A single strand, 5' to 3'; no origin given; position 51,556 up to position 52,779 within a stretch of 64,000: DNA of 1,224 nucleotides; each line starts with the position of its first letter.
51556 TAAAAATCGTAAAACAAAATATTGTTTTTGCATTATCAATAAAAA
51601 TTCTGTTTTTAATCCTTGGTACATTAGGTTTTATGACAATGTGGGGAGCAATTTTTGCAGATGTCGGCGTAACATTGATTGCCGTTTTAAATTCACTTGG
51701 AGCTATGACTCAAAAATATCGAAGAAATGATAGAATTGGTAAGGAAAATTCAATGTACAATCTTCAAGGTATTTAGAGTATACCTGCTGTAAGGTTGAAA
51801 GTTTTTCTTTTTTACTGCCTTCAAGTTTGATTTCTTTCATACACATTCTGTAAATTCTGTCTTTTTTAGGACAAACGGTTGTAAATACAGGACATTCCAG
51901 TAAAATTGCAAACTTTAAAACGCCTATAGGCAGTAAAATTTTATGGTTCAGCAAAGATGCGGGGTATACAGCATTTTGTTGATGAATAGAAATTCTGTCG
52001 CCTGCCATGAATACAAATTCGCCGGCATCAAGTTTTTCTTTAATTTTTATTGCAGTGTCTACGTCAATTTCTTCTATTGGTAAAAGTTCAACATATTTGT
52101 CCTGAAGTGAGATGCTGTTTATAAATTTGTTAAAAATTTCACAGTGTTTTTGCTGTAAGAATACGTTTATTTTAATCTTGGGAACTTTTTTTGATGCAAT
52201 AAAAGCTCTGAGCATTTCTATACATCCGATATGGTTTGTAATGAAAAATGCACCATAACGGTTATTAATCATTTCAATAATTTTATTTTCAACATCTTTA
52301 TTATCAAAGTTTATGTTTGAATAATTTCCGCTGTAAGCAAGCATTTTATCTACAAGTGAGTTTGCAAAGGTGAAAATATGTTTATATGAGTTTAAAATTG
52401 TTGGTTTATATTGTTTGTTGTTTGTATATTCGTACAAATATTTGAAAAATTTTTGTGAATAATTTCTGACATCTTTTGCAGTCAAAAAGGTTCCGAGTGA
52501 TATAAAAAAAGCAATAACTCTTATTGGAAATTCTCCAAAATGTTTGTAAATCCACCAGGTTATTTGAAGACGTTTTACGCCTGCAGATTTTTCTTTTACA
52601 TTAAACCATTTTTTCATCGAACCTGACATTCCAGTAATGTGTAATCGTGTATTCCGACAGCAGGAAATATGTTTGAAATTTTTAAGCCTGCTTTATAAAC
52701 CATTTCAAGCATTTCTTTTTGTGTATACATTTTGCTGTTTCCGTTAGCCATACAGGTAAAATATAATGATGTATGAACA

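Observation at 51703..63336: Aryl-polyene-like type II PKS cluster in a probable Gastranaerophilales genome, rearranged and reduced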

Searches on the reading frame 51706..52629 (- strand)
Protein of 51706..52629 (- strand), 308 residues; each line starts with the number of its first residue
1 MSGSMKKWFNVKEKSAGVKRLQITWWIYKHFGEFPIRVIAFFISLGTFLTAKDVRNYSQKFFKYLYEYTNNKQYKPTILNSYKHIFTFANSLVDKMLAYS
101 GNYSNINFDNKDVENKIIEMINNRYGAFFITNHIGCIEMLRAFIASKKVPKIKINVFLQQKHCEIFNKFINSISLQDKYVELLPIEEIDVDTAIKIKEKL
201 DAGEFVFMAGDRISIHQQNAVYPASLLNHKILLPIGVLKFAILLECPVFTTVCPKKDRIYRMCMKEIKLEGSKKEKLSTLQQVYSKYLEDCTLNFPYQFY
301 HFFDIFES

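Call 3: search_protein_families(library=pfam, proteins=[window:51706-52629:-], max_evalue=0.01)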
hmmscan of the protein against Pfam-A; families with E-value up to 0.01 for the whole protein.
window:51706-52629:- (308 aa): 0 families

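Call 5: search_protein_families(library=ncbifam, proteins=[window:51706-52629:-], max_evalue=0.01)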
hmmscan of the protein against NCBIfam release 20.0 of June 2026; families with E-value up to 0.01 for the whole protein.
window:51706-52629:- (308 aa): 2 families
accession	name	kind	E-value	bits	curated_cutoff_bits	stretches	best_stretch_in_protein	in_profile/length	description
NF012156.1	blaP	exception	0.0014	17.7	660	1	141-203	80-140/307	class A beta-lactamase BlaP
NF006487.0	PRK08905.1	equivalog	0.0022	17.1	281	1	113-194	90-166/290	lysophospholipid acyltransferase family protein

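Call 53: find_homologous_proteins(query=window:51706-52629:-)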
Query window:51706-52629:- (308 aa): 110 proteins with E <= 0.001 among 791 candidates.
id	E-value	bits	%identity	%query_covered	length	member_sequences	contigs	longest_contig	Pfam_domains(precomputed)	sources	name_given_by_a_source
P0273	2.1e-201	686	100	99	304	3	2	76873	-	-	-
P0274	7.1e-177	605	87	98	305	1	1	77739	-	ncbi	-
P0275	7.3e-157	539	75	98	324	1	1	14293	-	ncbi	-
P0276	9.0e-120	418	59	98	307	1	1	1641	-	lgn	-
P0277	7.3e-119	415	60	98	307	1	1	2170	-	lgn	-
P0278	1.4e-118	414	60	98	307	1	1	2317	-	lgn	-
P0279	1.1e-117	411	57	98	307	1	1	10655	-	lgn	-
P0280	3.1e-116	406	58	98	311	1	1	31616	-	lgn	-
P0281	6.8e-116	405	58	99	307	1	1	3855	-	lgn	-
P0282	8.7e-116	404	58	98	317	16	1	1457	-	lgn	-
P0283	1.1e-115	404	57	99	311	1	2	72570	-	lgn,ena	-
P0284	2.8e-115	403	57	99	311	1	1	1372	-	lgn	-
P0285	3.8e-115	402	57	98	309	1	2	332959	-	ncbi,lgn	-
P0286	2.3e-114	400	56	99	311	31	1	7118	-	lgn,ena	-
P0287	2.4e-114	400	56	100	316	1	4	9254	-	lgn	-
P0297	1.2e-83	299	43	98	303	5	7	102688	-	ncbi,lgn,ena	-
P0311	3.4e-79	284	45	98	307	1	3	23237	-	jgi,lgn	jgi:predicted LPLAT superfamily acyltransferase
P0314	2.1e-78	282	44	98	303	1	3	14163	PF03279.19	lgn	-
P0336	5.7e-65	238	40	98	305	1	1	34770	PF03279.19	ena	-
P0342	6.2e-64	234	43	98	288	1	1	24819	-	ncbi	-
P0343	2.3e-63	232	40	98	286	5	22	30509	-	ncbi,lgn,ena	-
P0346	3.7e-63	232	40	96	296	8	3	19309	-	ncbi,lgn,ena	-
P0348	5.9e-63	231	41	99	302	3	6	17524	-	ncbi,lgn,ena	-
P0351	2.7e-62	229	42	98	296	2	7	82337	-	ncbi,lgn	-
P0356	1.6e-61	226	41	98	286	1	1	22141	-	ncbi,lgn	-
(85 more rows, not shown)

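Call 59: search_solved_structures(query=A2, max_evalue=1)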
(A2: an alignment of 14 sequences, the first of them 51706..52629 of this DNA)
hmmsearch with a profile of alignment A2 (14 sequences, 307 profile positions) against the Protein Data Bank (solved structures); distinct sequences matched with E-value up to 1: 8.
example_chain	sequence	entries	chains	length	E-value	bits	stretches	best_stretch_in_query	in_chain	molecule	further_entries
1itf_A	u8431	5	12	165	0.19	14.2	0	23-89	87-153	INTERFERON ALPHA-2A | Interferon alpha-2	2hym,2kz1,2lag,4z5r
1rh2_A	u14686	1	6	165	0.2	14.2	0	23-89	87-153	INTERFERON-ALPHA 2B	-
2lms_A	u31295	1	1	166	0.2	14.2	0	23-89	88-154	Interferon alpha-2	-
4ypg_C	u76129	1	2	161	0.21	14.1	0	23-88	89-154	Interferon alpha-2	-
3s9d_A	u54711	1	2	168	0.28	13.7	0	23-89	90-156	Interferon alpha-2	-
3se3_B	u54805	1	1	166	0.32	13.5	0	23-89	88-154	Interferon alpha 2b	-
9gvl_A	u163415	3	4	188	0.35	13.3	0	23-89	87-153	Interferon alpha-2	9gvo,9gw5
5kn7_B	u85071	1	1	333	0.57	12.6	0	103-209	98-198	Lipid A biosynthesis lauroyl acyltransferase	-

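Call 60: search_protein_families(library=pfam, alignment_id=A2, max_evalue=0.1)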
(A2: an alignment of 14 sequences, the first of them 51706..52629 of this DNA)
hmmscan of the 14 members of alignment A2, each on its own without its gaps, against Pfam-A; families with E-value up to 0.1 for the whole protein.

A. member 1, window:51706-52629:- (308 aa): 0 families

B. families by the number of members that match (of 14 scanned): 8 families
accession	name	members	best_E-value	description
PF03279.18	Lip_A_acyltrans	7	1.5e-05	Bacterial lipid A biosynthesis acyltransferase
PF24661.1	DUF7649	1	0.008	Domain of unknown function (DUF7649)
PF19332.4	RNF180_C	1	0.017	E3 ubiquitin-protein ligase RNF180 C-terminus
PF20389.3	DUF6684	1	0.019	Family of unknown function (DUF6684)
PF07524.19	Bromo_TP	1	0.041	Bromodomain associated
PF07458.17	SPAN-X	1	0.043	Sperm protein associated with nucleus, mapped to X chromosome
PF13131.11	DUF3951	1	0.064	Protein of unknown function (DUF3951)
PF07085.17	DRTGG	1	0.089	DRTGG domain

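Call 68: predict_structure(alignment_id=A3)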
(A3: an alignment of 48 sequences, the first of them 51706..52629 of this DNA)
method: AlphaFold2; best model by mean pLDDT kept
length: 308 residues; sequences in the alignment: 48
mean_pLDDT: 84.7   pTM: 0.84
mean pLDDT of the five models: 84.7, 84.5, 84.4, 82.5, 81.2
residues with pLDDT >= 90: 147; 70-90: 124; 50-70: 34; < 50: 3
segments of 3 or more residues with pLDDT < 50: 1-3
pLDDT, mean of each block of 10 residues (from residue 1): 57 74 89 91 93 91 96 96 91 79 80 92 93 76 68 82 77 66 80 91 91 66 92 89 94 89 93 96 94 86 74
secondary structure, 60 per line:
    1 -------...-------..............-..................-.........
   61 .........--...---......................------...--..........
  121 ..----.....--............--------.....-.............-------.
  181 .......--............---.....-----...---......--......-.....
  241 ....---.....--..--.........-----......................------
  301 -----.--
elements in order: H18-31 H33-50 H52-69 H78-99 E106-108 H111-122 E127-131 H134-145 E154-158 H160-172 E180-184 H190-201 E205-209 E221-226 E229-234 H236-244 E248-252 E259-267 H273-294

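Call 70: fold_search(model_id=the predicted structure, library=pdb)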
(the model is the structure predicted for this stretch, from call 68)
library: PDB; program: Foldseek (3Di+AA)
matches with E <= 10: 706; with E <= 0.001: 15
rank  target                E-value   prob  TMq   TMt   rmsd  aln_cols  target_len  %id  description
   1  5knk                  1.8e-09  1.00  0.60  0.57   8.1       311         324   16  Lipid A secondary acyltransferase LpxM from Acinetobacter baumannii with catalytic residue substitution (E127A) (released 2016-09-28)
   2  5kn7                  5.0e-09  1.00  0.60  0.58   5.7       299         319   15  Lipid A secondary acyltransferase LpxM from Acinetobacter baumannii (released 2016-09-28)
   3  5f2z_D                3.9e-08  1.00  0.60  0.70   5.1       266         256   12  Crystal structure of membrane associated PatA from Mycobacterium smegmatis in complex with palmitate - P21 space group (released 2016-03-09)
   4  5oce_A                5.1e-08  1.00  0.61  0.72   3.9       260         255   12  THE MOLECULAR MECHANISM OF SUBSTRATE RECOGNITION AND CATALYSIS OF THE MEMBRANE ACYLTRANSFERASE PatA -- Complex of PatA (released 2017-12-27)
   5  7ojt_A                6.7e-08  1.00  0.60  0.72   4.0       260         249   13  Crystal structure of unliganded PatA, a membrane associated acyltransferase from Mycobacterium smegmatis (released 2021-10-27)
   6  5f2z_B                8.3e-08  1.00  0.60  0.71   4.4       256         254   12  Crystal structure of membrane associated PatA from Mycobacterium smegmatis in complex with palmitate - P21 space group (released 2016-03-09)
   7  5f2t_A                1.1e-07  1.00  0.60  0.73   4.2       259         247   12  Crystal structure of membrane associated PatA from Mycobacterium smegmatis in complex with palmitate - C 2 space group (released 2016-03-09)
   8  5oce_B                1.6e-07  1.00  0.60  0.71   4.0       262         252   13  THE MOLECULAR MECHANISM OF SUBSTRATE RECOGNITION AND CATALYSIS OF THE MEMBRANE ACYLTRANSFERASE PatA -- Complex of PatA (released 2017-12-27)
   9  5f2t_B                2.0e-07  1.00  0.59  0.68   4.4       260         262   12  Crystal structure of membrane associated PatA from Mycobacterium smegmatis in complex with palmitate - C 2 space group (released 2016-03-09)
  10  5f34_A                2.2e-07  1.00  0.60  0.72   4.2       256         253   12  Crystal structure of membrane associated PatA from Mycobacterium smegmatis in complex with S-hexadecyl Coenzyme A - P2 (released 2016-03-09)
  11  5f2z_A                2.4e-07  1.00  0.60  0.72   4.1       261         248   12  Crystal structure of membrane associated PatA from Mycobacterium smegmatis in complex with palmitate - P21 space group (released 2016-03-09)
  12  5f34_C                3.3e-07  1.00  0.60  0.71   4.3       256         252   11  Crystal structure of membrane associated PatA from Mycobacterium smegmatis in complex with S-hexadecyl Coenzyme A - P2 (released 2016-03-09)
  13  5f2z_C                4.1e-07  1.00  0.56  0.68   3.8       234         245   13  Crystal structure of membrane associated PatA from Mycobacterium smegmatis in complex with palmitate - P21 space group (released 2016-03-09)
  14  5f31                  1.6e-06  1.00  0.59  0.69   4.2       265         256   12  Crystal structure of membrane associated PatA from Mycobacterium smegmatis in complex with palmitate - P 42 21 2 space g (released 2016-03-09)
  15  1k30                  5.7e-04  1.00  0.37  0.32  12.8       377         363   11  Crystal Structure Analysis of Squash (Cucurbita moschata) glycerol-3-phosphate (1)-acyltransferase (released 2001-10-31)
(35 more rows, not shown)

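Call 77: list_cluster_members(proteins=[P0275, P0285, P0297, P0342, P0343, P0346, P0348, P0351, P0356, P0311])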
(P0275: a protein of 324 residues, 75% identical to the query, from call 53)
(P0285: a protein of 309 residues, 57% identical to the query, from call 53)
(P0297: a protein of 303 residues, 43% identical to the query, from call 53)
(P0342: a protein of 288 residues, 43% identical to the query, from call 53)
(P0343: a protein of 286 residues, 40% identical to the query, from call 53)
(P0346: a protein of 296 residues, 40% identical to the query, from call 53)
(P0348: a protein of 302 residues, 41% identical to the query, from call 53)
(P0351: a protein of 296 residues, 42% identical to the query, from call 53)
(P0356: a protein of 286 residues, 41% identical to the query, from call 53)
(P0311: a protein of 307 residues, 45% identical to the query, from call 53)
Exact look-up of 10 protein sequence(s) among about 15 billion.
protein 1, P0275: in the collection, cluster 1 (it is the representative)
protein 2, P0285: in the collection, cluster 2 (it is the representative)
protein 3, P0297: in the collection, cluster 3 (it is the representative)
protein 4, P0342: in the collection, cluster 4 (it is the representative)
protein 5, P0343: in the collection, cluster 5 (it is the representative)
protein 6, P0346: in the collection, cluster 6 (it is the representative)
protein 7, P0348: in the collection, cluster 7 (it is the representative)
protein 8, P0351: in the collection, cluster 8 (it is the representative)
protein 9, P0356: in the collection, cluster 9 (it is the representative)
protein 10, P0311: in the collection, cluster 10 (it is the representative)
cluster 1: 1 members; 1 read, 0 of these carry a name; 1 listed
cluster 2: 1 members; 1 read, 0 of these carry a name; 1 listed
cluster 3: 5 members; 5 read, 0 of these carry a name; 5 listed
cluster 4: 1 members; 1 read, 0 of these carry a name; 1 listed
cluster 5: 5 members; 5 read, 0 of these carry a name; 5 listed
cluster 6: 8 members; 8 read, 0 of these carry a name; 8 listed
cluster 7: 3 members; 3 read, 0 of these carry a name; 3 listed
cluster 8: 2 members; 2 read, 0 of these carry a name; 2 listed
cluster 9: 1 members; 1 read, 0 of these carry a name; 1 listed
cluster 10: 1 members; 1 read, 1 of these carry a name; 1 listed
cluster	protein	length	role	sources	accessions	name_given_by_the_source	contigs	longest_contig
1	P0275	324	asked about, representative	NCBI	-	-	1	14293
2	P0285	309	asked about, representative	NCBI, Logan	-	-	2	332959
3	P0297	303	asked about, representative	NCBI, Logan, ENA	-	-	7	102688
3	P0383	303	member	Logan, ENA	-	-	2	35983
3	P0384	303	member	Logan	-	-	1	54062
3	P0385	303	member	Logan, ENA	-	-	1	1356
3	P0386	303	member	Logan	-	-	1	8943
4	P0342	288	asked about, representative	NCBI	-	-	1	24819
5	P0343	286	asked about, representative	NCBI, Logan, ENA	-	-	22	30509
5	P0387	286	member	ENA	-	-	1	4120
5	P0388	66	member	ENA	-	-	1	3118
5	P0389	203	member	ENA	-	-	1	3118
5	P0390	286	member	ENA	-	-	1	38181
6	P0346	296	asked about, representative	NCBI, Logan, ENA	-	-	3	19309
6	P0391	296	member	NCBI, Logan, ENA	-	-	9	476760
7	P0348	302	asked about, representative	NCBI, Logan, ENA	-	-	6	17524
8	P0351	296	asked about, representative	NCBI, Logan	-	-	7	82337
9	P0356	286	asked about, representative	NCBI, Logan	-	-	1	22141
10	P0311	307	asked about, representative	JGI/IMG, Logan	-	predicted LPLAT superfamily acyltransferase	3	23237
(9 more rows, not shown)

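Call 78: search_protein_representatives(alignment_id=A3)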
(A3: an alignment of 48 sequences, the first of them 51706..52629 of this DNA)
Query: 48 sequences, 307 profile positions. Proteins with E-value up to 0.001 (for the whole library): 2788; up to 1e-10: 1552; up to 1e-30: 445. The best 150 are listed.
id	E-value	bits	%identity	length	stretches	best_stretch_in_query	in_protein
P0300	5.2e-132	456.4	-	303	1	2-306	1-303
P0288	6.3e-130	449.5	-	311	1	3-306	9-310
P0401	2.2e-118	411.6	-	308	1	1-306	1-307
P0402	3.6e-114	397.8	-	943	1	2-306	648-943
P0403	6.8e-114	396.9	-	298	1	1-306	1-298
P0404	3.4e-113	394.6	-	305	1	3-306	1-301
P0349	7.0e-113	393.5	-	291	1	1-305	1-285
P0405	6.0e-109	380.6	-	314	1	3-306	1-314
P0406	1.2e-101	356.7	-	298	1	3-305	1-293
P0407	5.4e-98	344.7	-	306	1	3-306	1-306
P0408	5.3e-97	341.4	-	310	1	2-306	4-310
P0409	8.0e-94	330.9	-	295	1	2-305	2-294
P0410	2.3e-91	322.9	-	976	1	2-305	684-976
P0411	5.3e-88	311.8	-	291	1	3-306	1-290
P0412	1.8e-86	306.8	-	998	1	3-306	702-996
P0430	3.4e-65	236.9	-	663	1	2-305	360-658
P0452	2.8e-54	201.1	-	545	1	3-306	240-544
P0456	8.2e-54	199.5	-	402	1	21-306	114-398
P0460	6.2e-53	196.6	-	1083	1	4-305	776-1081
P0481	9.0e-51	189.6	-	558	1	11-306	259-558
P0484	3.1e-50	187.8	-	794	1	3-305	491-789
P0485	4.6e-50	187.2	-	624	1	4-306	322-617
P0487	7.7e-50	186.5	-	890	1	4-305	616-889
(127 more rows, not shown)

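Call 79: search_protein_families(library=pfam, proteins=[P0402, P0410, P0430, P0452, P0484, P0487, P0460, P0456, P0485, P0481], max_evalue=0.001)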
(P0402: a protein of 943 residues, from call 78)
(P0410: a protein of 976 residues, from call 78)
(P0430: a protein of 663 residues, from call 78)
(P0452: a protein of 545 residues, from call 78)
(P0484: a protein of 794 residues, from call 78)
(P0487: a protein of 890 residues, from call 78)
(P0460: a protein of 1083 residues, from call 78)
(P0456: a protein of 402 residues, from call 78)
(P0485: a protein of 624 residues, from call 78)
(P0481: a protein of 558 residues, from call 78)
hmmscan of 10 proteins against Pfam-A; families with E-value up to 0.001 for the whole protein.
P0402 (943 aa): 1 family
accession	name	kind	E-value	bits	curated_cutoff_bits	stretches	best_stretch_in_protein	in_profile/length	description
PF03279.18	Lip_A_acyltrans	-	0.00038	20.2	22.3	1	760-942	117-293/295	Bacterial lipid A biosynthesis acyltransferase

P0410 (976 aa): 1 family
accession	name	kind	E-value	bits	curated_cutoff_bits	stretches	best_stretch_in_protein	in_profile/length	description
PF03176.21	MMPL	-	0.00082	18.9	20.5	0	163-294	84-220/333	MMPL family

P0430 (663 aa): 0 families

P0452 (545 aa): 1 family
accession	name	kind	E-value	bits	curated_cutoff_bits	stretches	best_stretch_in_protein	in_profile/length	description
PF03279.18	Lip_A_acyltrans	-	1.8e-06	27.8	22.3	1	358-541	115-291/295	Bacterial lipid A biosynthesis acyltransferase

P0484 (794 aa): 3 families
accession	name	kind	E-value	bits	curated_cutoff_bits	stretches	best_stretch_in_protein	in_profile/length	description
PF21688.3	FAD-depend_C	-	5.5e-59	200.1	27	1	105-267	1-165/197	FAD-dependent protein, C-terminal domain-like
PF03279.18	Lip_A_acyltrans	-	0.00031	20.5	22.3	1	686-784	183-288/295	Bacterial lipid A biosynthesis acyltransferase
PF03176.21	MMPL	-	0.00068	19.1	20.5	0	282-419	133-291/333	MMPL family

P0487 (890 aa): 0 families

P0460 (1083 aa): 1 family
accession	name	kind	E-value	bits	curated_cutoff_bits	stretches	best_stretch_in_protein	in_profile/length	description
PF03176.21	MMPL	-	2e-05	24.2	20.5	1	219-381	104-281/333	MMPL family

P0456 (402 aa): 1 family
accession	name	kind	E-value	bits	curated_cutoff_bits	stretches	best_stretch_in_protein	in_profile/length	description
PF03279.18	Lip_A_acyltrans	-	5.5e-08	32.8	22.3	1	178-394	83-290/295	Bacterial lipid A biosynthesis acyltransferase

P0485 (624 aa): 2 families
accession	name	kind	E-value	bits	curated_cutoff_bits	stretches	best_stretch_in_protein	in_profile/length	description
PF03279.18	Lip_A_acyltrans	-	8.9e-06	25.5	22.3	1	437-614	116-291/295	Bacterial lipid A biosynthesis acyltransferase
PF03176.21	MMPL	-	0.0007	19.1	20.5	0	155-341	113-319/333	MMPL family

P0481 (558 aa): 3 families
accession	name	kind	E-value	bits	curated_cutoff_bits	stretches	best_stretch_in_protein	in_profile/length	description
PF00535.33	Glycos_transf_2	-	1.2e-16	61.6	23.3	1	6-128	1-125/168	Glycosyl transferase family 2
PF03279.18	Lip_A_acyltrans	-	1.5e-13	51.1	22.3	1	334-557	80-293/295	Bacterial lipid A biosynthesis acyltransferase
PF10111.15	Glyco_tranf_2_2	-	0.00013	22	27.3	1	7-79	2-81/276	Glycosyltransferase like family 2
